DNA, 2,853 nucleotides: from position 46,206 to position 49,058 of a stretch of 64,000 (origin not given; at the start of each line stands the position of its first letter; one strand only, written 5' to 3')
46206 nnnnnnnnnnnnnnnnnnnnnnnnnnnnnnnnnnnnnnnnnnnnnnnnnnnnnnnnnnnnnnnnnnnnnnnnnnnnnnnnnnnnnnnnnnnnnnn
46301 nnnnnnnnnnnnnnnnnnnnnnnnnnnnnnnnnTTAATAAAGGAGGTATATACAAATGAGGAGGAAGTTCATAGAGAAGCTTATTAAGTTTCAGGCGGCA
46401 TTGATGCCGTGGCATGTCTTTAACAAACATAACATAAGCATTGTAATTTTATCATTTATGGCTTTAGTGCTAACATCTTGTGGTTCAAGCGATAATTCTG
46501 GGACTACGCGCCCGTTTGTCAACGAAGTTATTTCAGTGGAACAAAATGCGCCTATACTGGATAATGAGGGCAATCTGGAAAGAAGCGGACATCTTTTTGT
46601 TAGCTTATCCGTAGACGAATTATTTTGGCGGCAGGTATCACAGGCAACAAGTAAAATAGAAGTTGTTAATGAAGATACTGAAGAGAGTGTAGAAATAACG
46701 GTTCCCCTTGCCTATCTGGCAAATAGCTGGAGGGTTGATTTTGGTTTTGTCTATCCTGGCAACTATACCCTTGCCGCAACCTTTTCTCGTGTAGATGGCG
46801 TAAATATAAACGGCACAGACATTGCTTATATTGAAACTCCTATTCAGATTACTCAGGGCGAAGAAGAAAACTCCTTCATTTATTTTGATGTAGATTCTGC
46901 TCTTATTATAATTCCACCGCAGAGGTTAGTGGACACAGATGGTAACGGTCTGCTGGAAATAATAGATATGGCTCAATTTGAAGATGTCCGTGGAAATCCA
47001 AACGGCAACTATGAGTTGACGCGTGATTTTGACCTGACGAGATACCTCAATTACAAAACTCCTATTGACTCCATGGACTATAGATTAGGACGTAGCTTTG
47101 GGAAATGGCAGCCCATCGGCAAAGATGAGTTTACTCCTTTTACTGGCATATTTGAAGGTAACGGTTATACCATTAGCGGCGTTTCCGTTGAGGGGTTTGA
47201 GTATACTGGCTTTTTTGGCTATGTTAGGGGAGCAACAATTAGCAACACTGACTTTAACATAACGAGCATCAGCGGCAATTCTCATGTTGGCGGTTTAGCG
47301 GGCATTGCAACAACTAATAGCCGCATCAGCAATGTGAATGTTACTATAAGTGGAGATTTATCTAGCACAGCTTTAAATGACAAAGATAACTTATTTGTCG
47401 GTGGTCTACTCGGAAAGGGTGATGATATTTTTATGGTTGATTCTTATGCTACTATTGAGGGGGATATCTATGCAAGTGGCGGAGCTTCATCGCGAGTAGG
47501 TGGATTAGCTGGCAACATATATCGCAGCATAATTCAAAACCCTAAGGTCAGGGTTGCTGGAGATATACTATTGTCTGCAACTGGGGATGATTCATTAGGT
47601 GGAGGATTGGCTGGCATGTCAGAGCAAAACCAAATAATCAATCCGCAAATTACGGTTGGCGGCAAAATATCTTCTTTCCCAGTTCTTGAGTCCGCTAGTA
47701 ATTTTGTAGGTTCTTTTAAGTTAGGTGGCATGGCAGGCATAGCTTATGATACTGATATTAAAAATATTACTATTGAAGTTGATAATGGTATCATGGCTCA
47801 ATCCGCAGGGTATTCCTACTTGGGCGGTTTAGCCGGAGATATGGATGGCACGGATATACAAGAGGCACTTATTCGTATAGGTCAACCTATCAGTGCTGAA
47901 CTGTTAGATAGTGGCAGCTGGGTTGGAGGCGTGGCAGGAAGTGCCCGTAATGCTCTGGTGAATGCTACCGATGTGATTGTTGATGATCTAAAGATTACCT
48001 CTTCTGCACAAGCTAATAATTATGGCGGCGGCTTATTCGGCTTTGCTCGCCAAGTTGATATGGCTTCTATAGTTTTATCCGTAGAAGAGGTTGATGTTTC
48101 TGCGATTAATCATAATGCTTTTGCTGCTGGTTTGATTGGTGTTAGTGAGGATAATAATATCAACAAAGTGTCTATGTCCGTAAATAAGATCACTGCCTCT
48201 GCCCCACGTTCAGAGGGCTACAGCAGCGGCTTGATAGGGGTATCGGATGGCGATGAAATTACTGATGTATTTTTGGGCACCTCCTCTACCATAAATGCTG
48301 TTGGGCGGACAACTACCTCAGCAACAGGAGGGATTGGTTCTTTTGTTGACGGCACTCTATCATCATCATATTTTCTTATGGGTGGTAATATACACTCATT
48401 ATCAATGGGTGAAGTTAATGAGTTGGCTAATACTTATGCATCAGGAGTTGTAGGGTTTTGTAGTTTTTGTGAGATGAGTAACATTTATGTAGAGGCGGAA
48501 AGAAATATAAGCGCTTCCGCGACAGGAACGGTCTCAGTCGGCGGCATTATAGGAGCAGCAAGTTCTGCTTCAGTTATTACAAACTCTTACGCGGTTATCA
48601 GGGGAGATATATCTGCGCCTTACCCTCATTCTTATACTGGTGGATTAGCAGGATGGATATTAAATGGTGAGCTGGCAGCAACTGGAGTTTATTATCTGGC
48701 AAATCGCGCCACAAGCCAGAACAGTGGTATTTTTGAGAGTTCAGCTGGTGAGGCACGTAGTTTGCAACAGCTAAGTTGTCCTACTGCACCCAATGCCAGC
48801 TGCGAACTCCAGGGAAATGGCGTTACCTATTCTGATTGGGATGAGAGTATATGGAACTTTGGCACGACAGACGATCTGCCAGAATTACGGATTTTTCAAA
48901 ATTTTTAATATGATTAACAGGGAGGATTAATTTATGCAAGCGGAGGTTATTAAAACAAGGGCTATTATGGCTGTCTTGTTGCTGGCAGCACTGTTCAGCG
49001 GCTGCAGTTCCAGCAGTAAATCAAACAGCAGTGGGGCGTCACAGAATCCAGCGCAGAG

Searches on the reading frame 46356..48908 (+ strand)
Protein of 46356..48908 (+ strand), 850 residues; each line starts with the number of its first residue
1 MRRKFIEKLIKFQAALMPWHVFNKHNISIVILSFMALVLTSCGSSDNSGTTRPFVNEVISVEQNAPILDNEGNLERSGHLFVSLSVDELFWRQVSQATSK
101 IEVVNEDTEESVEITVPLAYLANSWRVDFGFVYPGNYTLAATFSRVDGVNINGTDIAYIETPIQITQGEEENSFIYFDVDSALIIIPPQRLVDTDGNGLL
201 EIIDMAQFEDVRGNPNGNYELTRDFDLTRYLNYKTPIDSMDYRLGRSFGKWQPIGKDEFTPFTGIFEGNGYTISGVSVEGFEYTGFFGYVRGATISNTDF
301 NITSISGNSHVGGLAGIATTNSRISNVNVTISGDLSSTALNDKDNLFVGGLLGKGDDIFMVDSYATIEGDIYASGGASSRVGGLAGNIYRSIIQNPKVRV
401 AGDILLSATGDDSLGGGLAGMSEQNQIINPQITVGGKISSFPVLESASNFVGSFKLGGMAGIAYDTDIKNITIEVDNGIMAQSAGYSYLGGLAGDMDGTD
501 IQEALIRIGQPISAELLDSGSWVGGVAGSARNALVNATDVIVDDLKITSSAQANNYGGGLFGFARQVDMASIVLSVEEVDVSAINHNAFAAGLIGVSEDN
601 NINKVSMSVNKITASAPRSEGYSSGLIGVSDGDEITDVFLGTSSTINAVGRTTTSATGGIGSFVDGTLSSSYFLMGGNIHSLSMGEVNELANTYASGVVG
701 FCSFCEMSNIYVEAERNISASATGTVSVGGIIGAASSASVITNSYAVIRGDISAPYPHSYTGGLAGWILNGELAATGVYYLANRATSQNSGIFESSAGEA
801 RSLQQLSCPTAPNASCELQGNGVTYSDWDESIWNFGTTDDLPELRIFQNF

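Call 5: search_protein_families(library=pfam, proteins=[window:46356-48908:+], max_evalue=0.01)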
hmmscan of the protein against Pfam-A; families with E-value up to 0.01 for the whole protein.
window:46356-48908:+ (850 aa): 2 families
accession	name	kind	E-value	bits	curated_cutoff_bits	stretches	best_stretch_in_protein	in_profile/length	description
PF05342.19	Peptidase_M26_N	-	9.5e-05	22.2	27.7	1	285-330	204-249/250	M26 IgA1-specific Metallo-endopeptidase N-terminal region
PF07581.17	Glug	-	0.0021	18.8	20.5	1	307-331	1-25/28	The GLUG motif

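Call 6: search_protein_families(library=ncbifam, proteins=[window:46356-48908:+], max_evalue=0.01)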
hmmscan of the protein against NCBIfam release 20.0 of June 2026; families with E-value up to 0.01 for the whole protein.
window:46356-48908:+ (850 aa): 1 family
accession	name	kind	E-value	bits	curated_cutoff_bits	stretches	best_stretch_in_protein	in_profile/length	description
NF046019.1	ZmpB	exception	7.5e-05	20.1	3000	1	239-398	833-984/1969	zinc metalloprotease B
